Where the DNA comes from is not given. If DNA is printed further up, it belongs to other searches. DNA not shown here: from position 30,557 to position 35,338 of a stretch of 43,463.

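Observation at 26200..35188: Tandemly duplicated two-gene cassette: membrane PD40/TolB-like protein plus giant Cys-rich secreted mosaic protein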

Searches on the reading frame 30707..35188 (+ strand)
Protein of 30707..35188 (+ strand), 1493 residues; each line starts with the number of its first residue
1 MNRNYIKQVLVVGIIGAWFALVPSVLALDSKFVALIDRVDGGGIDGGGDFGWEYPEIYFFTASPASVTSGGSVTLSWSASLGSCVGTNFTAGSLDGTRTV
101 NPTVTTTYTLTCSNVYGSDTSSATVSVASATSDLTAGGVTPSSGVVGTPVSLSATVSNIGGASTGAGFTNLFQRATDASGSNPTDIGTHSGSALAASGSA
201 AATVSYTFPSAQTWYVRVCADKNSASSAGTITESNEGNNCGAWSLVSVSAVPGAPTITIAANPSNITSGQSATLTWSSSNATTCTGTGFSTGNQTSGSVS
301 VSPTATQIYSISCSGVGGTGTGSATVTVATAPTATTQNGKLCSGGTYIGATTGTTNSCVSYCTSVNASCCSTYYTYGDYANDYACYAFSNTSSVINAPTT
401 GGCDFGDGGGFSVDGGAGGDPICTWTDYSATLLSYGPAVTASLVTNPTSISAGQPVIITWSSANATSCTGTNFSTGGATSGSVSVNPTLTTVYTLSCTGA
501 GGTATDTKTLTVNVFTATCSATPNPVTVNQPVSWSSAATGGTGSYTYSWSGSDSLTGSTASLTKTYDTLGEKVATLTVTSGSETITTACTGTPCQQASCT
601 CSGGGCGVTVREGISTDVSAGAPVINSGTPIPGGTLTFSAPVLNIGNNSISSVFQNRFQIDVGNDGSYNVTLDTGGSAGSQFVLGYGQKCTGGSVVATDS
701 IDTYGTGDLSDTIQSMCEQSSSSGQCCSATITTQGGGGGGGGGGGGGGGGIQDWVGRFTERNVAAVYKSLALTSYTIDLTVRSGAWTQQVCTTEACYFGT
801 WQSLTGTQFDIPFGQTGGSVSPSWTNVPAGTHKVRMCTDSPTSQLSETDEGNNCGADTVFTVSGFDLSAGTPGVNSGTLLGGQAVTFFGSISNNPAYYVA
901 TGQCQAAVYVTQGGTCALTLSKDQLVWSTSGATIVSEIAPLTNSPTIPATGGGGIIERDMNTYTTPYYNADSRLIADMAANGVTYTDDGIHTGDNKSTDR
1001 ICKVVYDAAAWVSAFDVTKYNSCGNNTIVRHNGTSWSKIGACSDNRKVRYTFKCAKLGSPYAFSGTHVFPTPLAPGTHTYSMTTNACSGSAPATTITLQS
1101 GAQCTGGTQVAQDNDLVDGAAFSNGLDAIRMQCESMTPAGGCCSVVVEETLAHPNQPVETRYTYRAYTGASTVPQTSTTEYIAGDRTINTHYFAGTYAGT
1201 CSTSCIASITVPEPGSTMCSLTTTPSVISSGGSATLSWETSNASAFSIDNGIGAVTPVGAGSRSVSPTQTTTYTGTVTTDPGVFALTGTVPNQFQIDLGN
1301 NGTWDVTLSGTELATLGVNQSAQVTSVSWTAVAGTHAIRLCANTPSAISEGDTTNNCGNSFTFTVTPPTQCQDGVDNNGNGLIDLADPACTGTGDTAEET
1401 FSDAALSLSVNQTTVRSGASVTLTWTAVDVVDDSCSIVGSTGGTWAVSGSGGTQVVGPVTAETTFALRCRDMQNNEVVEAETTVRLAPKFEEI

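Call 3: search_protein_families(library=pfam, proteins=[window:30707-35188:+], max_evalue=0.1)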
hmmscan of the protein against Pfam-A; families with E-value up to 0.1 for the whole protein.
window:30707-35188:+ (1493 aa): 2 families
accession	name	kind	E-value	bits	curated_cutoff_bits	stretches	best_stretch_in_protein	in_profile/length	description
PF07705.17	CARDB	-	7.5e-13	49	22.7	2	132-240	2-98/101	CARDB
PF18911.6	PKD_4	-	0.00081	19.8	27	1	523-586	11-76/85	PKD domain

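Call 4: search_protein_families(library=ncbifam, proteins=[window:30707-35188:+], max_evalue=0.1)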
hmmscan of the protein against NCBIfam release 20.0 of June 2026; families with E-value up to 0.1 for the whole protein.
window:30707-35188:+ (1493 aa): 1 family
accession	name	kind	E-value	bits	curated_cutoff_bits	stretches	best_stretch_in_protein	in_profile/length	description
NF033662.1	acid_disulf_rpt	repeat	1.8e-06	27.6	41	1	1368-1392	4-28/32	acidic double-disulfide repeat-containing protein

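Call 29: search_solved_structures(query=window:30707-35188:+, max_evalue=1)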
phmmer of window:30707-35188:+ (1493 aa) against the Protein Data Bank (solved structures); distinct sequences matched with E-value up to 1: 14.
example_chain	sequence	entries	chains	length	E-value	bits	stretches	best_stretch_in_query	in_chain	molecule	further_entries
9jsd_A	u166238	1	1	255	0.0049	18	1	710-751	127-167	Vacuolar-sorting protein SNF7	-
7t92_A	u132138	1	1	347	0.0059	17.7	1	734-774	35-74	Peroxin-2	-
8ep2_A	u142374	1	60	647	0.0063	17.6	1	726-762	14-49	Capsid protein VP1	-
5oym_H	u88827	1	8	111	0.22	12.5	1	736-773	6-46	PC4 and SFRS1-interacting protein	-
9o04_A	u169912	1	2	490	0.34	11.9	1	710-752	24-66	Coiled-coil domain-containing protein 6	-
5oak_A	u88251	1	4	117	0.38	11.7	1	733-755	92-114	Bazooka, isoform C,LD29223p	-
5d9y_A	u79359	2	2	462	0.46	11.5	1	727-754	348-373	Methylcytosine dioxygenase TET2,Methylcytosine dioxygenase TET2 | Methylcytosine dioxygenase TET2, chimeric construct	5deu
4nm6_A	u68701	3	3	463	0.46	11.5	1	727-754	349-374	Methylcytosine dioxygenase TET2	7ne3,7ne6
9hxv_A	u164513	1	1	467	0.47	11.4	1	727-754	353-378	Methylcytosine dioxygenase TET2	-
8xjk_R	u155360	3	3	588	0.51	11.3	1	723-760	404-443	Fusion tag,Prostaglandin F2-alpha receptor,LgBiT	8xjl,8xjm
8kfx_R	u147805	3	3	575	0.56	11.2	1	714-760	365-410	C-C chemokine receptor type 8,Fusion protein | C-C chemokine receptor type 8,LgBiT fusion protein,Recombinant Human Rhinovirus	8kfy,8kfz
9o0l_A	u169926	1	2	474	0.61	11.1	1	711-752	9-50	Coiled-coil domain-containing protein 6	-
9ot1_B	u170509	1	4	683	0.68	10.9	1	723-753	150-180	Interleukin-17 receptor B,Interleukin-17 receptor A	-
8ay1_A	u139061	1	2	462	0.7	10.9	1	709-751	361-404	GDP-fucose protein O-fucosyltransferase 2,Spondin-1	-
